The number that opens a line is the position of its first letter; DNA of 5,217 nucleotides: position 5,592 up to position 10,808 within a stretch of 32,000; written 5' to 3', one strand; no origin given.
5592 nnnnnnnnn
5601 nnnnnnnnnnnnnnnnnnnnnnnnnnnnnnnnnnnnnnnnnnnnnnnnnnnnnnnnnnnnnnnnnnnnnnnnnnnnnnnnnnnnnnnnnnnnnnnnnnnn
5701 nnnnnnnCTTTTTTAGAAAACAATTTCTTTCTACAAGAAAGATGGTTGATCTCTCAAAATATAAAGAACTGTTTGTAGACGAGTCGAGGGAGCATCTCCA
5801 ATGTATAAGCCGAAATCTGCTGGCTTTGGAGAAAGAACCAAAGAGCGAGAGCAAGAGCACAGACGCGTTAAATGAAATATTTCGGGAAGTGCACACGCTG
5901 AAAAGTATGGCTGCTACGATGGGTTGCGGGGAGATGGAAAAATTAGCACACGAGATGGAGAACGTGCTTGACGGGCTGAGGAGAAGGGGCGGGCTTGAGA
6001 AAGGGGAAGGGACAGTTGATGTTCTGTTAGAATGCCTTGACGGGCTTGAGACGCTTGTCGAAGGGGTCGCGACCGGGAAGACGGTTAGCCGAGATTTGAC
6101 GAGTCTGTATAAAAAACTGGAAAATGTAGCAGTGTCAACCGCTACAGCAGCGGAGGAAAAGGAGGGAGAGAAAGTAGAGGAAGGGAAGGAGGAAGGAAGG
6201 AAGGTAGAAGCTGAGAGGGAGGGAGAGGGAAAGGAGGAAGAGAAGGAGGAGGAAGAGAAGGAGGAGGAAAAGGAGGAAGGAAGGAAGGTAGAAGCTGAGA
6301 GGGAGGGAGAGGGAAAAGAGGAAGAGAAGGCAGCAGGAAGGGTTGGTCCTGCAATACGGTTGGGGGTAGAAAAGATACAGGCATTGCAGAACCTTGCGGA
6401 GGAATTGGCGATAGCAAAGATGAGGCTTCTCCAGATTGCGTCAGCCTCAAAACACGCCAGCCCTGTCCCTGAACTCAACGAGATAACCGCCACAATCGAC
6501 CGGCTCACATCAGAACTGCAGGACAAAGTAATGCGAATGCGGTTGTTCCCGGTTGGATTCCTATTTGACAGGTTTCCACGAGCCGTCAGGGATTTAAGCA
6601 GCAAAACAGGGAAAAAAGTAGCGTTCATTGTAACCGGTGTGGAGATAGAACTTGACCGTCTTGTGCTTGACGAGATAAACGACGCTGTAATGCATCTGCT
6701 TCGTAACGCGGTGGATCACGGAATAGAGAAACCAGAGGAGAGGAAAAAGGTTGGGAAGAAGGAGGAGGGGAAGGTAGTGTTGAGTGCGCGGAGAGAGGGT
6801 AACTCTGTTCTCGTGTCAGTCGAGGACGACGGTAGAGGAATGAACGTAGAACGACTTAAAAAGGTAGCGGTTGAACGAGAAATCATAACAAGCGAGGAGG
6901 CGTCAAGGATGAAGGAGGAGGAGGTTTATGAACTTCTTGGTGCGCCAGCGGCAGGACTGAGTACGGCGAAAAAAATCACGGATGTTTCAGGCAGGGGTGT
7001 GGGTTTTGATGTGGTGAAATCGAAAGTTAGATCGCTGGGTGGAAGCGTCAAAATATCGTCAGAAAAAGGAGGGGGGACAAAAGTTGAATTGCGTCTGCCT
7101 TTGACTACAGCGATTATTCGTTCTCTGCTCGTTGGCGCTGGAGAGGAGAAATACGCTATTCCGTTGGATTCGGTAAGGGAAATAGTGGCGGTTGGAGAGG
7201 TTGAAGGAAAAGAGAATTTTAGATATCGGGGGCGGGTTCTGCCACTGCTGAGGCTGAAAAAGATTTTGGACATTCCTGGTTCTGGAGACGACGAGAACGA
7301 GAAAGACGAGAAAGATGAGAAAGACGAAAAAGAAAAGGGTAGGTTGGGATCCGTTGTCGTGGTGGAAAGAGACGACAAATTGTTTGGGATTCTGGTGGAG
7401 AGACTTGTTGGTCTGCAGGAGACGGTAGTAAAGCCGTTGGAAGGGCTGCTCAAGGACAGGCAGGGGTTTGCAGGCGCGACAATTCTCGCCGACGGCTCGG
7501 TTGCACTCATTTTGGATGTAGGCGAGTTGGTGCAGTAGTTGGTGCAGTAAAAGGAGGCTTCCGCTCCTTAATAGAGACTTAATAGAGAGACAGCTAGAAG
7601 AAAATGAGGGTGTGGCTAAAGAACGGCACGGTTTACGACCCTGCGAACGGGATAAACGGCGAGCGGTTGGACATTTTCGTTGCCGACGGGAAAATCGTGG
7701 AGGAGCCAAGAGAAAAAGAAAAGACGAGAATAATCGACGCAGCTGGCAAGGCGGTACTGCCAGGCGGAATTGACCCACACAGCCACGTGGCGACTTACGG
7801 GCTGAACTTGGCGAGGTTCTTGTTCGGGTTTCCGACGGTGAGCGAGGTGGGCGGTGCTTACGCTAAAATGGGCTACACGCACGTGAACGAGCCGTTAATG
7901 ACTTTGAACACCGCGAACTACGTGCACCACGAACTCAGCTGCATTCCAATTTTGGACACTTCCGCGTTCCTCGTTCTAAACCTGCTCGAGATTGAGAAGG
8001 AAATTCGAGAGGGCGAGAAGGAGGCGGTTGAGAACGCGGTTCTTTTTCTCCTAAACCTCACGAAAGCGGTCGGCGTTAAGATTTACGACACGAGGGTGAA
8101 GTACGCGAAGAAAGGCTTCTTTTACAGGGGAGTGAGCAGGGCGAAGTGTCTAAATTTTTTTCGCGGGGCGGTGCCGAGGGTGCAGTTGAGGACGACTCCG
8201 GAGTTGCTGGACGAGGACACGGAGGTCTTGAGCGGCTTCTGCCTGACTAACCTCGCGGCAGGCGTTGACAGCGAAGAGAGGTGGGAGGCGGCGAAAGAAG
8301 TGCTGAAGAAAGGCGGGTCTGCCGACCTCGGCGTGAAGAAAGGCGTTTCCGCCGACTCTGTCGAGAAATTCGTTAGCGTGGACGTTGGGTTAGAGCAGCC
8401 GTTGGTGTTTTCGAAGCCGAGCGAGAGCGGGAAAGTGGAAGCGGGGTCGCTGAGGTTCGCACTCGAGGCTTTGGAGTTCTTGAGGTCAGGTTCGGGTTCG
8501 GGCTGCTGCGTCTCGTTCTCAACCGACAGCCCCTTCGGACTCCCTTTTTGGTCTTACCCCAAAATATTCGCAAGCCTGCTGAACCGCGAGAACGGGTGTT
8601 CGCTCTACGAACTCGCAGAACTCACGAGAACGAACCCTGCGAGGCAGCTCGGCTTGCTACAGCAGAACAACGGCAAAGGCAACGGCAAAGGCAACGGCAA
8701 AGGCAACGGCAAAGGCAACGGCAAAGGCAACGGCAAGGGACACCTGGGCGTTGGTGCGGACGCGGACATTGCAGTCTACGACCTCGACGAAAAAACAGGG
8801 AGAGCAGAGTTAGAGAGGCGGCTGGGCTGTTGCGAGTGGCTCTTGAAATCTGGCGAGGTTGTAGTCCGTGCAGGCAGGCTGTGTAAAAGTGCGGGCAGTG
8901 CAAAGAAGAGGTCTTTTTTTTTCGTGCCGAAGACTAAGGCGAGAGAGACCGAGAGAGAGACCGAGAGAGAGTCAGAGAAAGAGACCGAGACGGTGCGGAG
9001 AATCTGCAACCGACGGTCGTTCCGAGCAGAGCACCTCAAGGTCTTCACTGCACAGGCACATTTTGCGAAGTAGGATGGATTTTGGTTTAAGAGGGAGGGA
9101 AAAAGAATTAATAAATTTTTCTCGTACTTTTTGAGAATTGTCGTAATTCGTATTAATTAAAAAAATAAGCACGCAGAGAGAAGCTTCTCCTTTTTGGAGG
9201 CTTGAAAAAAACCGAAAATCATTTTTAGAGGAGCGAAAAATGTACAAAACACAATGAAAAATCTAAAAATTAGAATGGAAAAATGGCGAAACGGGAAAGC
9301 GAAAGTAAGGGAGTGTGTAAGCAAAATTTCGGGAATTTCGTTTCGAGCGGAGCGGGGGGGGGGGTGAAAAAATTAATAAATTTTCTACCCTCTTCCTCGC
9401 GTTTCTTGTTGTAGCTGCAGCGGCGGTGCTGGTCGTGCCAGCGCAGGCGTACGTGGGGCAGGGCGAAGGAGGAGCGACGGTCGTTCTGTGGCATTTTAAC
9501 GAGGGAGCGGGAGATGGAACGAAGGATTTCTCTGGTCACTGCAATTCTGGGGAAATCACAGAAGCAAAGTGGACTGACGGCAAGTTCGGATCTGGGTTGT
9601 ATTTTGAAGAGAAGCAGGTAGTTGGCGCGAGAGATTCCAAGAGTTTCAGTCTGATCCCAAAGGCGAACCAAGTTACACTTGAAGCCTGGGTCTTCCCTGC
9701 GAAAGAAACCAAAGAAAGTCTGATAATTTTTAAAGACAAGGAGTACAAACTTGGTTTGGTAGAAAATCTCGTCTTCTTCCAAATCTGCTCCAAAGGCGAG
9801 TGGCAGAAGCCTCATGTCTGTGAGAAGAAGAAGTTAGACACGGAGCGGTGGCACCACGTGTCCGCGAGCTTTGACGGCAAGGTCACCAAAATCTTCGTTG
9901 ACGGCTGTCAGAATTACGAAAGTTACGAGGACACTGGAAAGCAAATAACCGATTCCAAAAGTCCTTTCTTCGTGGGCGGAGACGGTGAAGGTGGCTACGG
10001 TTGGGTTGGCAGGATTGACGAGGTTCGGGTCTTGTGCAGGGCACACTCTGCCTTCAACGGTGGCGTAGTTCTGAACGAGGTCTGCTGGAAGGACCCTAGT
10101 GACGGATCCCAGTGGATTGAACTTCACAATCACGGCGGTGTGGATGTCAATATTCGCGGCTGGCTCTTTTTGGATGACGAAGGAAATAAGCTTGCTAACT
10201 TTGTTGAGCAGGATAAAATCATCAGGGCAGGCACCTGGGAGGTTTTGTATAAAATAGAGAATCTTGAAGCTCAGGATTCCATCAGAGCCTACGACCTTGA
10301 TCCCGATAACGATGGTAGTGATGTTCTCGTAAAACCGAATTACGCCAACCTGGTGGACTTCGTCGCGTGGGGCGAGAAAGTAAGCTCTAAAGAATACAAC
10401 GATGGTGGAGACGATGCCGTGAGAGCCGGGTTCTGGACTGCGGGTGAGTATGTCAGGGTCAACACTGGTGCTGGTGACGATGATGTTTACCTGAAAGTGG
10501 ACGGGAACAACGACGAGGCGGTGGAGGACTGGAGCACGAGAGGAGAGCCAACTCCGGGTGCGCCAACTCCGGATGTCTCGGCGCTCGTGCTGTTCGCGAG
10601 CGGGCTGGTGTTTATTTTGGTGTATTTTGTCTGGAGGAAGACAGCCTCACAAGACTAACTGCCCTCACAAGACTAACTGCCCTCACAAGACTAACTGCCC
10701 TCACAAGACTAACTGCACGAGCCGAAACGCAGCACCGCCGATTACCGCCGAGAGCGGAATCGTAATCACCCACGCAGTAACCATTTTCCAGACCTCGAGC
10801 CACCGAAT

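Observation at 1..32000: Very high density of perfect short tandem duplications, in frame within conserved genes and at gene boundaries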

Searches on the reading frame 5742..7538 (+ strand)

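Call 7: search_protein_families(library=pfam, proteins=[window:5742-7538:+])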
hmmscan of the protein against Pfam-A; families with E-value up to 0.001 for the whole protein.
window:5742-7538:+ (598 aa): 5 families
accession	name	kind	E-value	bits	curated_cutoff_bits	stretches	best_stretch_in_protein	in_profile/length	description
PF01584.24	CheW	-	2.8e-24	85.8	23.5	1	462-597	3-134/138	CheW-like domain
PF02518.31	HATPase_c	-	1.4e-17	64.5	26.4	1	314-455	4-110/111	Histidine kinase-, DNA gyrase B-, and HSP90-like ATPase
PF01627.28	Hpt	-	5.4e-16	59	24.6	1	7-103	2-82/84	Hpt domain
PF02895.20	H-kinase_dim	-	1.1e-10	42.3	23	1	205-266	4-68/68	Signal transducing histidine kinase, homodimeric domain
PF13589.12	HATPase_c_3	-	0.00022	21.7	25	1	312-415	3-91/137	Histidine kinase-, DNA gyrase B-, and HSP90-like ATPase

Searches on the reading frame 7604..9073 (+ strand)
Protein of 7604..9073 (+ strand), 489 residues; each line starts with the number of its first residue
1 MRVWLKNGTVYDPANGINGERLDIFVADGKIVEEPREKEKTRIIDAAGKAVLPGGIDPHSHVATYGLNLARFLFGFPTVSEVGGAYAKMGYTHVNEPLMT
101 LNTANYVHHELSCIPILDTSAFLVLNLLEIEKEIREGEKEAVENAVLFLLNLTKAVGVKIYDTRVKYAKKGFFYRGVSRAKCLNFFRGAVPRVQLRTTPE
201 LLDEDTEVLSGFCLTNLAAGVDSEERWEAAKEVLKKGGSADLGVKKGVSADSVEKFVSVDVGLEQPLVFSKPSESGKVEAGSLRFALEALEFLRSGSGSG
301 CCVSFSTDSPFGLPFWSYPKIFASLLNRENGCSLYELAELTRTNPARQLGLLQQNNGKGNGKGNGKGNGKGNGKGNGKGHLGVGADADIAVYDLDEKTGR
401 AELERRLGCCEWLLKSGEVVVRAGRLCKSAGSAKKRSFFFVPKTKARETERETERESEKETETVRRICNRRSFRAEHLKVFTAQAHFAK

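Call 7: search_protein_families(library=pfam, proteins=[window:7604-9073:+])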
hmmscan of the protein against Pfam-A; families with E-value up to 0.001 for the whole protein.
window:7604-9073:+ (489 aa): 1 family
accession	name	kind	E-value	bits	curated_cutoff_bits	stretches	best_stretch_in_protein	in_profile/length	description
PF07969.17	Amidohydro_3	-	4.5e-15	56.5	29.7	2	42-87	1-46/472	Amidohydrolase family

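Call 49: find_homologous_proteins(query=window:7604-9073:+, max_evalue=1e-20)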
Query window:7604-9073:+ (489 aa): 148 proteins with E <= 1e-20 among 8000 candidates; the best 120 are listed.
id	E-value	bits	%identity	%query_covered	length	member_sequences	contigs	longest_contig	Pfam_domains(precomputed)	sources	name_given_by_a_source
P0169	2.9e-284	961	94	95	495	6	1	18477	PF07969.18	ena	-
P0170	1.4e-166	573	57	98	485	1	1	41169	PF07969.18,PF01979.27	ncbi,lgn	-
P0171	2.3e-163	562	57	98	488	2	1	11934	PF07969.18,PF01979.27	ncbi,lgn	-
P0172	2.2e-160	552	56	98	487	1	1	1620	PF07969.18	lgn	-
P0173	2.8e-160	552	55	98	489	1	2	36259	PF07969.18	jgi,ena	-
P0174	1.2e-159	550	57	98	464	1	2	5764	PF07969.18,PF01979.27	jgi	jgi:formylmethanofuran dehydrogenase subunit A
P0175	5.7e-159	548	56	98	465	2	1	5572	PF07969.18,PF01979.27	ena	-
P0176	2.0e-158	546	55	98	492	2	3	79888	PF07969.18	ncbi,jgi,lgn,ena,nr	ncbi:MAG: amidohydrolase family protein [Methanophagales archaeon]|nr:amidohydrolase family protein 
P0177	3.4e-158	545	55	98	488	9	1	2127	PF07969.18,PF01979.27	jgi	-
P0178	1.4e-157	543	56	98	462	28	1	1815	PF07969.18,PF01979.27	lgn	-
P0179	2.2e-156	539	55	98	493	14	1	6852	PF07969.18,PF01979.27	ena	-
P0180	5.2e-155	535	55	98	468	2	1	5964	PF07969.18,PF01979.27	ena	-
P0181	1.1e-154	534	56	98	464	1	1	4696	PF07969.18,PF01979.27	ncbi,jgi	-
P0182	1.8e-154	533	55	98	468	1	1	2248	PF07969.18,PF01979.27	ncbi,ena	-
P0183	3.7e-154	532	55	98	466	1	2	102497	PF07969.18,PF01979.27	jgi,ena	-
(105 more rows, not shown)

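Call 60: predict_structure(alignment_id=A3)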
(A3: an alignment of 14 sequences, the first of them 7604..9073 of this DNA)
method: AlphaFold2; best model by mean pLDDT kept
length: 489 residues; sequences in the alignment: 14
mean_pLDDT: 48.0   pTM: 0.49
mean pLDDT of the five models: 48.0, 46.9, 43.2, 40.5, 38.5
residues with pLDDT >= 90: 18; 70-90: 69; 50-70: 98; < 50: 304
segments of 3 or more residues with pLDDT < 50: 55-135, 149-182, 185-195, 242-287, 292-317, 341-379, 428-457, 459-489
pLDDT, mean of each block of 10 residues (from residue 1): 89 79 86 77 89 52 34 35 40 29 29 26 37 50 50 34 30 37 46 50 69 54 71 60 36 20 20 30 47 45 38 45 58 62 41 31 27 35 73 78 70 71 60 30 37 47 41 30 25
secondary structure, 60 per line:
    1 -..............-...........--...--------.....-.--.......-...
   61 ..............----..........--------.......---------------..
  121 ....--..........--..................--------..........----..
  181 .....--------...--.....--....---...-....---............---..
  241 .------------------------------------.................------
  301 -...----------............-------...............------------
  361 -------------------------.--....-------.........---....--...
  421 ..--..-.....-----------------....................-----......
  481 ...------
elements in order: E2-12 E17-27 E30-32 E41-45 E50-53 H58-74 H79-88 H97-103 H119-124 H127-136 H139-156 H165-174 H179-185 E194-196 H199-203 H206-209 E213-215 H217-220 H224-235 E239-241 H278-294 E302-304 H315-326 H334-348 E389-392 H400-408 E412-415 E418-422 H428-432 H450-469 H475-483

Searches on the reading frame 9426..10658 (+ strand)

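Call 7: search_protein_families(library=pfam, proteins=[window:9426-10658:+])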
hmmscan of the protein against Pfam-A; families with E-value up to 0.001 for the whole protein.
window:9426-10658:+ (410 aa): 4 families
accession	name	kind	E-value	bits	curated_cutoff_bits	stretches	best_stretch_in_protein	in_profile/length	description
PF13385.13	Laminin_G_3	-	3.9e-19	69.7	27.6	1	78-208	15-146/151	Concanavalin A-like lectin/glucanases superfamily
PF00932.25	LTD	-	4e-08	34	34.3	1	211-316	5-108/109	Lamin Tail Domain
PF02210.31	Laminin_G_2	-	1.9e-07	32.1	22.9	1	109-185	23-98/126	Laminin G domain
PF00054.30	Laminin_G_1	-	6.4e-05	23.6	24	1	119-185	32-99/131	Laminin G domain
